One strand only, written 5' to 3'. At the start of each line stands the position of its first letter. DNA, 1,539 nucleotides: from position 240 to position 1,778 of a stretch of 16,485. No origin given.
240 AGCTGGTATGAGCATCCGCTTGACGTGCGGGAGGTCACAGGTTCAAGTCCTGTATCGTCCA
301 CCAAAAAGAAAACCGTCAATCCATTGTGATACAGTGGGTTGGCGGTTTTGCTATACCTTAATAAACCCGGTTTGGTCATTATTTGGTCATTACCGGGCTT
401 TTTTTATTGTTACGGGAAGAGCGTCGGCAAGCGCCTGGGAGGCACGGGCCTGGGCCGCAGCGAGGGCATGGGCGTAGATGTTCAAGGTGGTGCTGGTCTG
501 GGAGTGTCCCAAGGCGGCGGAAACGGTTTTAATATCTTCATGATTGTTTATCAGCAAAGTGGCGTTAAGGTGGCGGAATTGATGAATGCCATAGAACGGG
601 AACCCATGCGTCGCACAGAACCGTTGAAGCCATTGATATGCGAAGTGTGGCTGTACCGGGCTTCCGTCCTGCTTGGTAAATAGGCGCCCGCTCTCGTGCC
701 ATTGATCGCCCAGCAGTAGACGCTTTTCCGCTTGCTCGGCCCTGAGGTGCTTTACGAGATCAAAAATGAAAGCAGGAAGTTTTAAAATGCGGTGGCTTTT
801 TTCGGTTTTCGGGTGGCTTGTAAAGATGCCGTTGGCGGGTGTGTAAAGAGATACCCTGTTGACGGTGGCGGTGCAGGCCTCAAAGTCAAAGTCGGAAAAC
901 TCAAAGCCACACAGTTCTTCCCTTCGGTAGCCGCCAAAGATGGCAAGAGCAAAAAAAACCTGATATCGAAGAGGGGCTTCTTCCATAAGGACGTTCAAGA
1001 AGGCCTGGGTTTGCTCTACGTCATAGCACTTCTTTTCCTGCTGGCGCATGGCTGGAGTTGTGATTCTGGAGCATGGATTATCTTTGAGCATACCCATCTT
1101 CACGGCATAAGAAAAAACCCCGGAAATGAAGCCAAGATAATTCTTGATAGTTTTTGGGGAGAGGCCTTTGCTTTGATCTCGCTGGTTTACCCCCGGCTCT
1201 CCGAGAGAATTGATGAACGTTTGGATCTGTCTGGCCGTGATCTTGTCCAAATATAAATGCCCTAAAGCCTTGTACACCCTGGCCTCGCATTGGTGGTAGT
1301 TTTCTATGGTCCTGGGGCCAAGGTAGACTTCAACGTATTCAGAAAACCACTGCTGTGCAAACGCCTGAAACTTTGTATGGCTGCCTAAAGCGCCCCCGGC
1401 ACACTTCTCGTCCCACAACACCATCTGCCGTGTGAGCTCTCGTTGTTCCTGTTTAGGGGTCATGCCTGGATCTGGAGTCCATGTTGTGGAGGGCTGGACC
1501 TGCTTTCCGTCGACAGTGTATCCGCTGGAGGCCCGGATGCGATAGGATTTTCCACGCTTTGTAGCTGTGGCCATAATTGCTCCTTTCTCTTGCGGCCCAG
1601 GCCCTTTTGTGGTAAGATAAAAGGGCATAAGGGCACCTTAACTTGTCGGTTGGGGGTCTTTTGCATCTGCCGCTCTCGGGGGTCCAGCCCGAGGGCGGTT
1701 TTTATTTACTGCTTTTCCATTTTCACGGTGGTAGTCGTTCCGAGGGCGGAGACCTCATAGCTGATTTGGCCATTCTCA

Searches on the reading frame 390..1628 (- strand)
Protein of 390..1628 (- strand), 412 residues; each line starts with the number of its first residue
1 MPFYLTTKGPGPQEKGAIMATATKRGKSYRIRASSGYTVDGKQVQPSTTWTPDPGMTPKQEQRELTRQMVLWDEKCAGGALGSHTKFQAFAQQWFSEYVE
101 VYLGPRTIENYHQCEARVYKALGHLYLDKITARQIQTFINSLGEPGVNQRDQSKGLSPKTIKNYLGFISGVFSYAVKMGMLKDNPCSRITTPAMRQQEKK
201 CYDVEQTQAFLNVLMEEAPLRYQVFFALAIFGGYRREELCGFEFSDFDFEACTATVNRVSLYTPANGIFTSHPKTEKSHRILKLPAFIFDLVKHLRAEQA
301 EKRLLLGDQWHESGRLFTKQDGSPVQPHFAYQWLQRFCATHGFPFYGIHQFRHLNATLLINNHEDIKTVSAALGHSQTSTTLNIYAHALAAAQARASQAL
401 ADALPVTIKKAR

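Call 8: search_protein_families(library=pfam, proteins=[window:390-1628:-], max_evalue=0.01)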
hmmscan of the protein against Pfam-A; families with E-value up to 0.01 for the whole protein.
window:390-1628:- (412 aa): 4 families
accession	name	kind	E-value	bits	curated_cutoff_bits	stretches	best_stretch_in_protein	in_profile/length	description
PF00589.27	Phage_integrase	-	1.2e-16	61.4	27.1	1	205-389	6-169/172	Phage integrase family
PF13102.12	Phage_int_SAM_5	-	2.5e-09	37.8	22.3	1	93-188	4-97/98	Phage integrase SAM-like domain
PF14659.12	Phage_int_SAM_3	-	5.3e-08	33.4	22.6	1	87-142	2-57/58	Phage integrase, N-terminal SAM-like domain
PF22022.2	Phage_int_M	-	5.7e-06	26.9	27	1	87-189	1-93/96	Phage integrase central domain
